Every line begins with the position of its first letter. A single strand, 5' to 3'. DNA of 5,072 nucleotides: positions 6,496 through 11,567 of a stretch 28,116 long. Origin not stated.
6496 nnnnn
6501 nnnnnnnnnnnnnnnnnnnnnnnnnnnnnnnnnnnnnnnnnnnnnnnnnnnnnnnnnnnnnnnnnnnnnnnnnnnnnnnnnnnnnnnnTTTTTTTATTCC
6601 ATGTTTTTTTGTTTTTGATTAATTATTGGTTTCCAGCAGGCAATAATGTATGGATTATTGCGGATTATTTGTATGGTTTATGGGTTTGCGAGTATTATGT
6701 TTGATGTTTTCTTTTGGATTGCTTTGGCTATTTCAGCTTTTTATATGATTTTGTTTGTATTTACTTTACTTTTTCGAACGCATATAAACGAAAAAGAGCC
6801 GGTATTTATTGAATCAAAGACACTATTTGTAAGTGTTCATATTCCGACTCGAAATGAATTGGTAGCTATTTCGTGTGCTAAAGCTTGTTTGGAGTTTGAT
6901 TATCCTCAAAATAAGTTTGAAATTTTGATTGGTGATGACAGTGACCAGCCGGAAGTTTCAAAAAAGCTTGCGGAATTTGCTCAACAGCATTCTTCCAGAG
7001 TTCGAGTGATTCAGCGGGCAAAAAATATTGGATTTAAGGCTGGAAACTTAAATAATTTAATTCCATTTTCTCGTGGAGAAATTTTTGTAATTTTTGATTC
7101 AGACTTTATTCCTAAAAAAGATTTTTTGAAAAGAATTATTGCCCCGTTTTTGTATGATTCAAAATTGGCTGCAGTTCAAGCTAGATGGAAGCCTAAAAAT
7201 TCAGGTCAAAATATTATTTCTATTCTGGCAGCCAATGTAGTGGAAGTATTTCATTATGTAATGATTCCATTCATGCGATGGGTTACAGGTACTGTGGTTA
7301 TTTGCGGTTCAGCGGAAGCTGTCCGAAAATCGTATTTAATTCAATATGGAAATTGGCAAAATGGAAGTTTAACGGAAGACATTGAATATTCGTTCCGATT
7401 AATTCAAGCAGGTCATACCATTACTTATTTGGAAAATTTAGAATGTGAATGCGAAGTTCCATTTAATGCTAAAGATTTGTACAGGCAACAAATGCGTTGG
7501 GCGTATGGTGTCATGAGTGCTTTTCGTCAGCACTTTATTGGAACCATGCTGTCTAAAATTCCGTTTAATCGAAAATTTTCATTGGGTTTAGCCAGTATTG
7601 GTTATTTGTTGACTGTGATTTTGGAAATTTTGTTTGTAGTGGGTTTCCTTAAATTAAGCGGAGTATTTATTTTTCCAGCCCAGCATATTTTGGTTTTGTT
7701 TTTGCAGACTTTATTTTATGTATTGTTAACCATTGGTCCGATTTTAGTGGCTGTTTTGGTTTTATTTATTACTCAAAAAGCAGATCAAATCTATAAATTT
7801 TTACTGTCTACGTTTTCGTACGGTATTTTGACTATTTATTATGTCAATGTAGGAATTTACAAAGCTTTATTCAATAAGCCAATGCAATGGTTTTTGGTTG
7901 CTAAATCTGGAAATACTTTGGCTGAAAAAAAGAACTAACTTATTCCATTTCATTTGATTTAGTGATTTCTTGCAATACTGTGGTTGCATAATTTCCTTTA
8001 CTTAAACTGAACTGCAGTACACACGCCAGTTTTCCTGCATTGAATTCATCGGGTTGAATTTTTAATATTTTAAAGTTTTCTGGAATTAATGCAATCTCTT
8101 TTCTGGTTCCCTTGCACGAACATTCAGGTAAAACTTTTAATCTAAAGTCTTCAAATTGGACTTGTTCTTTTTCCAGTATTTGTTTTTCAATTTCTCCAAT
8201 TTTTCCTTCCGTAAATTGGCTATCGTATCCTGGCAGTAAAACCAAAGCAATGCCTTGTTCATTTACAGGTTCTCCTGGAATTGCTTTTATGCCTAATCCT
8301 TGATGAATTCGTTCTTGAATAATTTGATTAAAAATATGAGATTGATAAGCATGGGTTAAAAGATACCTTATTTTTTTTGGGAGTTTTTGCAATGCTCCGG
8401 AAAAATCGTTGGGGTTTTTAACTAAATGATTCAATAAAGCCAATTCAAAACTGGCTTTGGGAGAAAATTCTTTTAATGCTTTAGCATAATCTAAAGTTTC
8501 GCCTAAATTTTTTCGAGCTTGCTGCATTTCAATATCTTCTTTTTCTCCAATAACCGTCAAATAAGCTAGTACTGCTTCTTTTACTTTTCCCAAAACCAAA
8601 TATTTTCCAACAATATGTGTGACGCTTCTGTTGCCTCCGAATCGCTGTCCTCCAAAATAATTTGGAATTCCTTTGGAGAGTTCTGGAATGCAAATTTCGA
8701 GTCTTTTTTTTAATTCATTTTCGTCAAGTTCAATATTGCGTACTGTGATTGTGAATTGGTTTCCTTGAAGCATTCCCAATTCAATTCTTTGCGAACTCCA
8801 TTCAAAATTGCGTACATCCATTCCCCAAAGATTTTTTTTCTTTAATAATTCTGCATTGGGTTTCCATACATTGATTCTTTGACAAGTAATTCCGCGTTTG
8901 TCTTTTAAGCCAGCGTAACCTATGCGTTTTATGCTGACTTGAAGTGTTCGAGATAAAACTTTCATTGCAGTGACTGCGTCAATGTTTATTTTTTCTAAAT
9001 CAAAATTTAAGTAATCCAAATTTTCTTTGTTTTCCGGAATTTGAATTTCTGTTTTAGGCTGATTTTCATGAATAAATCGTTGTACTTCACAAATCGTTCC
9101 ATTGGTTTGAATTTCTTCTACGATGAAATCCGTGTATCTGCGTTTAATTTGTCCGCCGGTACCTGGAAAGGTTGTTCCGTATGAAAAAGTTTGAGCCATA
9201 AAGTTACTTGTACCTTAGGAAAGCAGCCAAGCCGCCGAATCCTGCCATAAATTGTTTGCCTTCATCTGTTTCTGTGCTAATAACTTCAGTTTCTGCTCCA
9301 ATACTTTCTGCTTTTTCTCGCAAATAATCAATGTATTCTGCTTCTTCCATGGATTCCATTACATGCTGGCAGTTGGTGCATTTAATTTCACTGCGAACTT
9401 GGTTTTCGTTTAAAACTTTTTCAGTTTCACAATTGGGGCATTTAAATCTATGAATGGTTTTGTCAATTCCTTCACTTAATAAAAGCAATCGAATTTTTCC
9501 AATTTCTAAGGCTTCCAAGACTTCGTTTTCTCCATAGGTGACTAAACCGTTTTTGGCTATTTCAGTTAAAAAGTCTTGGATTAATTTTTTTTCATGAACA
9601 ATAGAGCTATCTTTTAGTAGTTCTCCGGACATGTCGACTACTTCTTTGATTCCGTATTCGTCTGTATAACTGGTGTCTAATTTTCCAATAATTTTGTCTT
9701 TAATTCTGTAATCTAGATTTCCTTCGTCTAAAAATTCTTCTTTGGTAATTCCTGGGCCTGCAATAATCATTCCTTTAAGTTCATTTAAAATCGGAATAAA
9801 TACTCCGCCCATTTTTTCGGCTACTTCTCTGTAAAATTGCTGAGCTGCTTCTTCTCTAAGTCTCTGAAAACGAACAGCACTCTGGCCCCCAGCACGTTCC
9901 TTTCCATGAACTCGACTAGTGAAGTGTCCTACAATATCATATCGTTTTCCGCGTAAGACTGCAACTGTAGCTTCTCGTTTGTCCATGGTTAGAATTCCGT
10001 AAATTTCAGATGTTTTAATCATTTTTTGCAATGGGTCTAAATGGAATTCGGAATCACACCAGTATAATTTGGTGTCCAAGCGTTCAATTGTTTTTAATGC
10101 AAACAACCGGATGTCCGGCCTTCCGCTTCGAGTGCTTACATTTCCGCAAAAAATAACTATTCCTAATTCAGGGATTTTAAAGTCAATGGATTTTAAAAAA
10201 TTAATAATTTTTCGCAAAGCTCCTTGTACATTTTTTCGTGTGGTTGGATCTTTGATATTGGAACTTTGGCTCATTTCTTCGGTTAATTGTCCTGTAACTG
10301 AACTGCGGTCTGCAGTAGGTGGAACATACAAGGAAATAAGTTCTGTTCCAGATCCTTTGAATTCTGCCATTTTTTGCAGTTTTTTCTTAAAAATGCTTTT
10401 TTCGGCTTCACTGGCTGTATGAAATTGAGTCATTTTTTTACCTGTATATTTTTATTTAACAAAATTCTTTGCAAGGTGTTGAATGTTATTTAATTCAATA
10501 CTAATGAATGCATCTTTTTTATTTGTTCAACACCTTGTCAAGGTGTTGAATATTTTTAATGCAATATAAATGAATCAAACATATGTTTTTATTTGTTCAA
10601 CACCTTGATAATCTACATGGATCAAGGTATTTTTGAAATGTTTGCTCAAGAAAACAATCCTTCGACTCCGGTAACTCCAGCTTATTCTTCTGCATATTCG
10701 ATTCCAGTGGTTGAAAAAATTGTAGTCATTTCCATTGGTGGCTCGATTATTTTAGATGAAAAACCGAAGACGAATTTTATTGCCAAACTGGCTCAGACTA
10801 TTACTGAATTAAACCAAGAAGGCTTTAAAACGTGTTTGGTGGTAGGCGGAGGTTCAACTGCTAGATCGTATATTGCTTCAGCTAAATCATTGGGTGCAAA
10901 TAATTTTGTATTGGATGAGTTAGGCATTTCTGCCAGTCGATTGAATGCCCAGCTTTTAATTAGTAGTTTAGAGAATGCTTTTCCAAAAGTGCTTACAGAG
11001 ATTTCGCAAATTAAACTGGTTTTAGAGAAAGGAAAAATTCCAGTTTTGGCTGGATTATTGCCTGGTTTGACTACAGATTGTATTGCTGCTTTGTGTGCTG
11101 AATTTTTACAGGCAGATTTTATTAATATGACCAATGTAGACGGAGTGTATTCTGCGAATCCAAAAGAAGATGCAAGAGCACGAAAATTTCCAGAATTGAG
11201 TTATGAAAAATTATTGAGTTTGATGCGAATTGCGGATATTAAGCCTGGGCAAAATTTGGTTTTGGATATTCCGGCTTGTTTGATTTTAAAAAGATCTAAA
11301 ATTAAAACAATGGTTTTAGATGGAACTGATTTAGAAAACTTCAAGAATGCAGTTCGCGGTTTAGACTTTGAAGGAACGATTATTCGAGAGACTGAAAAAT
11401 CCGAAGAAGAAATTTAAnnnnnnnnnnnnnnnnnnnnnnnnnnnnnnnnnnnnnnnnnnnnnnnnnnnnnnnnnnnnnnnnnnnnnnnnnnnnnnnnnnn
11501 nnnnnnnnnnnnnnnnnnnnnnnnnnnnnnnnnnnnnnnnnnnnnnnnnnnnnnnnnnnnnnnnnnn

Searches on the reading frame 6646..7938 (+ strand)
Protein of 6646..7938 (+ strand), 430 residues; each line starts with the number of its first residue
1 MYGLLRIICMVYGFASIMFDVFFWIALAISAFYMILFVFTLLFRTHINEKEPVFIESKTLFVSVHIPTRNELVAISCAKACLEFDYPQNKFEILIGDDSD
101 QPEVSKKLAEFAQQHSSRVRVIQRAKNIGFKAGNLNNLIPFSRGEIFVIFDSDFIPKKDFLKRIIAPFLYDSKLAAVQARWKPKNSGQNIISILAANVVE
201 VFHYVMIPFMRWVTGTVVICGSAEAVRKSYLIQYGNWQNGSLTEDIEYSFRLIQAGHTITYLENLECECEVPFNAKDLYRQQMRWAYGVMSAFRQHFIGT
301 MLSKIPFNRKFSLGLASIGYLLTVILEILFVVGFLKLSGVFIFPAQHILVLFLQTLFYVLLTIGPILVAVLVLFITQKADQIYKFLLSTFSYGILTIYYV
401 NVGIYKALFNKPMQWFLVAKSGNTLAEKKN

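Call 68: search_protein_families(library=pfam, proteins=[window:6646-7938:+], max_evalue=0.001)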
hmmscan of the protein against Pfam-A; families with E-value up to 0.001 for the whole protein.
window:6646-7938:+ (430 aa): 4 families
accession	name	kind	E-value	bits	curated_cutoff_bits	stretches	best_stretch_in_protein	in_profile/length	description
PF13641.12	Glyco_tranf_2_3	-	1.1e-21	78.3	27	1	62-288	3-230/230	Glycosyltransferase like family 2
PF13632.12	Glyco_trans_2_3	-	2.5e-19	70.3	27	1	146-363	1-187/198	Glycosyl transferase family group 2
PF00535.33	Glycos_transf_2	-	9.9e-17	61.8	23.3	1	63-199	1-132/168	Glycosyl transferase family 2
PF13506.12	Glyco_transf_21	-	1.2e-06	28.6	21.7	1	118-286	5-173/174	Glycosyl transferase family 21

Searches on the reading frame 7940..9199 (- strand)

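Call 68: search_protein_families(library=pfam, proteins=[window:7940-9199:-], max_evalue=0.001)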
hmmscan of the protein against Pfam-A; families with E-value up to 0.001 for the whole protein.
window:7940-9199:- (419 aa): 1 family
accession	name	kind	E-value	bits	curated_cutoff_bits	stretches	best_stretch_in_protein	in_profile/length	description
PF01142.23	TruD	-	4.9e-104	348.9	27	2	6-312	6-296/412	tRNA pseudouridine synthase D (TruD)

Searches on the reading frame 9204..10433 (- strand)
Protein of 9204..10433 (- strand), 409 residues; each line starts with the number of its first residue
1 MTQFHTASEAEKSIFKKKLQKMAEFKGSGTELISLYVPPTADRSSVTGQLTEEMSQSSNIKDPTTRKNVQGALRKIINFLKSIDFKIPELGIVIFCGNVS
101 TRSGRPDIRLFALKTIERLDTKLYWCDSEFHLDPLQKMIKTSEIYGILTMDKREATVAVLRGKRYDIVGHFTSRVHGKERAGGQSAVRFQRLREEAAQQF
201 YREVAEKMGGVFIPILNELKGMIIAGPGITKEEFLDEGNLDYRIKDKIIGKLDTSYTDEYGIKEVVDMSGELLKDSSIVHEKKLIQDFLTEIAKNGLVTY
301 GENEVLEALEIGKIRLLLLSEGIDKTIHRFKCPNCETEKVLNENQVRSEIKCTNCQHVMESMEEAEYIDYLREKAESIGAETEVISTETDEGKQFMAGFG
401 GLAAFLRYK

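Call 20: find_encoding_contigs(protein=P0121, flank=10000, max_places=10)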
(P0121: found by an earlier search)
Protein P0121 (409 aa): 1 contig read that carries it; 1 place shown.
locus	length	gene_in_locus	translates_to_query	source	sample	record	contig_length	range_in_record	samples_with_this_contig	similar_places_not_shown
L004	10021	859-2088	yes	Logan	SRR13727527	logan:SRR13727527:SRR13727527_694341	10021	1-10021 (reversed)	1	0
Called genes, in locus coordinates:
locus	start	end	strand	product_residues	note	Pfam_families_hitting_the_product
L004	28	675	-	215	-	PF00696:AA_kinase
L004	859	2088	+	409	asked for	PF03463:eRF1_1, PF18854:baeRF_family10, PF03464:eRF1_2, PF18859:acVLRF1, PF03465:eRF1_3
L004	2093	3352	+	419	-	PF01142:TruD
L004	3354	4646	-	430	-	PF00535:Glycos_transf_2, PF13641:Glyco_tranf_2_3, PF13506:Glyco_transf_21, PF13632:Glyco_trans_2_3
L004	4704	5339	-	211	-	-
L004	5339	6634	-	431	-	PF13506:Glyco_transf_21, PF13641:Glyco_tranf_2_3, PF00535:Glycos_transf_2, PF10111:Glyco_tranf_2_2, PF01644:Chitin_synth_1 (faint), PF13632:Glyco_trans_2_3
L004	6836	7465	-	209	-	-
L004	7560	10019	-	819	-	?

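Call 68: search_protein_families(library=pfam, proteins=[window:9204-10433:-], max_evalue=0.001)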
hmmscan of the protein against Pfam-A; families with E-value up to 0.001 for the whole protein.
window:9204-10433:- (409 aa): 5 families
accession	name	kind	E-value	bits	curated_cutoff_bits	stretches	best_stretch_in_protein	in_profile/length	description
PF03464.20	eRF1_2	-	3.5e-35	121.7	27.1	1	145-275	2-133/133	eRF1 domain 2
PF03465.20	eRF1_3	-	5.7e-25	88.3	25.8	1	278-409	1-105/106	eRF1 domain 3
PF03463.20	eRF1_1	-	2.2e-11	44.3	23.8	1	17-138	1-122/123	eRF1 domain 1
PF18854.6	baeRF_family10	-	1.6e-10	41.8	27.1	1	131-253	2-124/143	Bacterial archaeo-eukaryotic release factor family 10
PF18859.6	acVLRF1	-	2.9e-09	37.7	27.1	1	152-239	9-94/130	Actinobacteria/chloroflexi VLRF1 release factor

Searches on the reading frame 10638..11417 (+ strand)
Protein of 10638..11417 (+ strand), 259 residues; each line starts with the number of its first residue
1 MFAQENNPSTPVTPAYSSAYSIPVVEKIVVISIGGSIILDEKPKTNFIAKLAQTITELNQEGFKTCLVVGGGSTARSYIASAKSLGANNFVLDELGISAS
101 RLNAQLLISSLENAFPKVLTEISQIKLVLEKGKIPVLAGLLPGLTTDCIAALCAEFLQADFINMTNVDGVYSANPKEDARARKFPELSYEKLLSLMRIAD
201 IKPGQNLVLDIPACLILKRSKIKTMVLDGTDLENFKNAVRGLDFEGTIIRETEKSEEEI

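Call 34: find_homologous_proteins(query=window:10638-11414:+, max_evalue=1e-30)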
Query window:10638-11414:+ (259 aa): 98 proteins with E <= 1e-30 among 1584 candidates.
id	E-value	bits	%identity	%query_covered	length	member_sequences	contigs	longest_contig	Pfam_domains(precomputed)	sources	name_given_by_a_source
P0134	2.0e-126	439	100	80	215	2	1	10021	PF00696.34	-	-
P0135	3.6e-91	323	61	89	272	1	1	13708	PF00696.34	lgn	-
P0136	2.4e-87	311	58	98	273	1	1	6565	PF00696.34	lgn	-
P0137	3.0e-87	310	62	88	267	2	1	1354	PF00696.34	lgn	-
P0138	1.2e-86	308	57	99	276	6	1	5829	PF00696.34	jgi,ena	-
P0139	1.8e-86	308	58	97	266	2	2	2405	PF00696.34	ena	-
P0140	7.9e-86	306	58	91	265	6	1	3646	PF00696.34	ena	-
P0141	8.9e-86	305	57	95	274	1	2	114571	PF00696.34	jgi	-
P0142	1.9e-84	301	57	89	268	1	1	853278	PF00696.34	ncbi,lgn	-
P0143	4.0e-83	297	58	89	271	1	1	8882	PF00696.34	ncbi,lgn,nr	ncbi:MAG: UMP kinase [Candidatus Diapherotrites archaeon]|nr:UMP kinase [Candidatus Diapherotrites a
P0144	4.3e-83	297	58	93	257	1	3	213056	PF00696.34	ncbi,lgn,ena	ncbi:MAG: UMP kinase [archaeon]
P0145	2.3e-82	294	59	86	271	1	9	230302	PF00696.34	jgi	-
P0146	4.4e-81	290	55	88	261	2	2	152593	PF00696.34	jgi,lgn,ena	-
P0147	3.0e-80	287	55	97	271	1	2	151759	PF00696.34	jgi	-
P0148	6.1e-80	286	57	89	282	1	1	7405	PF00696.34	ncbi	ncbi:MAG: UMP kinase [Candidatus Diapherotrites archaeon]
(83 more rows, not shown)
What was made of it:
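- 10638..11417 (+): pyrH (UMP kinase), convergent with dph2. The stop TAA is at 11415-11417. The start is uncertain; the ORF opens at TTG 10593. Homologues are named UMP kinase by their sources (call 34).
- Tried and rejected: PyrH search for close relatives: the best is 61% identical (call 34).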

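Call 35: find_encoding_contigs(protein=P0135, flank=4000, max_places=4)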
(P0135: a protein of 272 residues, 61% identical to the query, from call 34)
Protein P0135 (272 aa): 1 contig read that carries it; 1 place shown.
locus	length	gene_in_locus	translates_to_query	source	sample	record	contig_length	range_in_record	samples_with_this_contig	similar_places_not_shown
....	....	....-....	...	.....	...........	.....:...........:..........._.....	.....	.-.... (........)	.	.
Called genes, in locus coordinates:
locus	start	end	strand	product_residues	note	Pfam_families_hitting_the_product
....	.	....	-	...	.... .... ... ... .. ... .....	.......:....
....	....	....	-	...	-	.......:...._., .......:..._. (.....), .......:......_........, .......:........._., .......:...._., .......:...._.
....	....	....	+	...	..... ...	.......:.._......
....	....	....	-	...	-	?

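Call 36: find_encoding_contigs(protein=P0137, flank=4000, max_places=4)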
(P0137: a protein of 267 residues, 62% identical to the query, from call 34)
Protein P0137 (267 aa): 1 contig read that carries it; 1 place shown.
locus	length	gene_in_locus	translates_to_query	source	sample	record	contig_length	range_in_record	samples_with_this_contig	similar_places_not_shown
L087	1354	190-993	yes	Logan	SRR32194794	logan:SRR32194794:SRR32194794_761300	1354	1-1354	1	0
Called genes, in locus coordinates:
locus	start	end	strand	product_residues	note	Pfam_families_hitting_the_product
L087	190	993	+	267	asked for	PF00696:AA_kinase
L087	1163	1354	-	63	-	?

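Call 68: search_protein_families(library=pfam, proteins=[window:10638-11417:+], max_evalue=0.001)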
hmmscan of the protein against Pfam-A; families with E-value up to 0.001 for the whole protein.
window:10638-11417:+ (259 aa): 1 family
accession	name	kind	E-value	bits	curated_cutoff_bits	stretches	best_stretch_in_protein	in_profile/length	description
PF00696.33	AA_kinase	-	1.1e-32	114.1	24.9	1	27-228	1-234/234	Amino acid kinase family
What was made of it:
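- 10638..11417 (+): Pfam AA_kinase E=1e-32 (call 68).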

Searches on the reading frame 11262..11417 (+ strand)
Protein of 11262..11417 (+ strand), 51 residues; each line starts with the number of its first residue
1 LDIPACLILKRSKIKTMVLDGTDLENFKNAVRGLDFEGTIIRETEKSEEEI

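Call 85: find_encoding_contigs(protein=window:11262-11417:+, flank=5000, max_places=5)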
Protein window:11262-11417:+ (51 aa): no gene with exactly this product is on record in the collection.
